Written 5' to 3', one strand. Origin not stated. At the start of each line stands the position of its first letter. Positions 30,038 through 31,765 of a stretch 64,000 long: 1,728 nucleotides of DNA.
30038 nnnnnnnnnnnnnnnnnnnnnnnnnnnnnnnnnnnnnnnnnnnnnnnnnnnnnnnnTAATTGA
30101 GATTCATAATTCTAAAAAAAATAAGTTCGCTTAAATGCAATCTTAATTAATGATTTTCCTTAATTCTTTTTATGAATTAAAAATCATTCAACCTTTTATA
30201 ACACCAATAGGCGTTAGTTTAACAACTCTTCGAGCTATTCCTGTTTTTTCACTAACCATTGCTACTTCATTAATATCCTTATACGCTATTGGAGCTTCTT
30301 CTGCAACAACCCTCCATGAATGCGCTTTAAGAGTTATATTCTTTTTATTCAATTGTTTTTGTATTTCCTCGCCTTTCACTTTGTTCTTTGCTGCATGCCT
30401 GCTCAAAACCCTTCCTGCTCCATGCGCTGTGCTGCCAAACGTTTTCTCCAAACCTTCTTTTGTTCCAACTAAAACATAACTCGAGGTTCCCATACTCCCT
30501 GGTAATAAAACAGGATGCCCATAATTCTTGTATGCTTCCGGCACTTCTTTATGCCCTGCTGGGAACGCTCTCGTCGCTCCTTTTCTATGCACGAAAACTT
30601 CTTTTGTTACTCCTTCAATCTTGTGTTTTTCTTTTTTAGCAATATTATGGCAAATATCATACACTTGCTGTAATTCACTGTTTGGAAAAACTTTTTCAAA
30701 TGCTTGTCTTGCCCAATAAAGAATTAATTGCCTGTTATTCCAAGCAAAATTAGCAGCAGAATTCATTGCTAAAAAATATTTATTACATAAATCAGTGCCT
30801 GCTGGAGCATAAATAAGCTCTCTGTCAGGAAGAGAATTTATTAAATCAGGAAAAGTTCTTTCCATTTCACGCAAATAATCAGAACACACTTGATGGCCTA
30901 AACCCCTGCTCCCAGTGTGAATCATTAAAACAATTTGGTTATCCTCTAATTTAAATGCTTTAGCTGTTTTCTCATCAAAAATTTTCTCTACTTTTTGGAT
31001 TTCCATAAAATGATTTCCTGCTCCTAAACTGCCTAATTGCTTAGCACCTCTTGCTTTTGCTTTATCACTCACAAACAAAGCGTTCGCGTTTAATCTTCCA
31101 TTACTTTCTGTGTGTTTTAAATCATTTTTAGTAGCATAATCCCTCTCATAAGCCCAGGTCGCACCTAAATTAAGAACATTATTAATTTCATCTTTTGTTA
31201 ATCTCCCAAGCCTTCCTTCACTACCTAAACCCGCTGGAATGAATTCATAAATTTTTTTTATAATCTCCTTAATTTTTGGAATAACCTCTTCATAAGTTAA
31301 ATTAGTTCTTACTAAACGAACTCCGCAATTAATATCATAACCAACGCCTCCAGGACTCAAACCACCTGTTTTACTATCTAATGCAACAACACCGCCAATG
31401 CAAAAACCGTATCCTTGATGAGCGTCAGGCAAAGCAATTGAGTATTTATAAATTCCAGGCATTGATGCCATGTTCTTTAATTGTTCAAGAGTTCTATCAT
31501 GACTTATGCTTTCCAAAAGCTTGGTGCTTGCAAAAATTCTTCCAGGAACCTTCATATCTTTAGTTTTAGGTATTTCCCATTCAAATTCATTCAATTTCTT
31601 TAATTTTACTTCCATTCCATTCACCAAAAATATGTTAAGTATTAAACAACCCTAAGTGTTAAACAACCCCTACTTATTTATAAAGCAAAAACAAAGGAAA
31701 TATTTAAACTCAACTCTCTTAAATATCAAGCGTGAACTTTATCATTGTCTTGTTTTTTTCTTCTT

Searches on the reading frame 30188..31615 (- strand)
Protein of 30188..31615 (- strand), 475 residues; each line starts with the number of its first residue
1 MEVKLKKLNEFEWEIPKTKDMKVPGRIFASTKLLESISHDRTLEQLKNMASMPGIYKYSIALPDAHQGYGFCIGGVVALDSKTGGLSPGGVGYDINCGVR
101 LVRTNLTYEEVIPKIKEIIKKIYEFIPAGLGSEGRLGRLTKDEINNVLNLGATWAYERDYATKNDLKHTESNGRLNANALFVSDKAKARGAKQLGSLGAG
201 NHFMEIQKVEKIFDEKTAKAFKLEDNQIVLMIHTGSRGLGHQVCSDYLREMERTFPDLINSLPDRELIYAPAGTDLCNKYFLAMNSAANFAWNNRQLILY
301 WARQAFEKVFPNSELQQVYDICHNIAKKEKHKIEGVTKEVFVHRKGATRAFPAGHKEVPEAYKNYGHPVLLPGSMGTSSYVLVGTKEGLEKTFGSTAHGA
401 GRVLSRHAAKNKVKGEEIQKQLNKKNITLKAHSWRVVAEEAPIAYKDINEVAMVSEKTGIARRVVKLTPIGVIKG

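Call 47: search_protein_families(library=pfam, proteins=[window:30188-31615:-], max_evalue=0.001)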
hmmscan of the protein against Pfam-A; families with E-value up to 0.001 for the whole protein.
window:30188-31615:- (475 aa): 1 family
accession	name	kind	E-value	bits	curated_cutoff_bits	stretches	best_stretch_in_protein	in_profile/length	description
PF01139.22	RtcB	-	1.2e-162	542.4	27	1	45-475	1-426/426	tRNA-splicing ligase RtcB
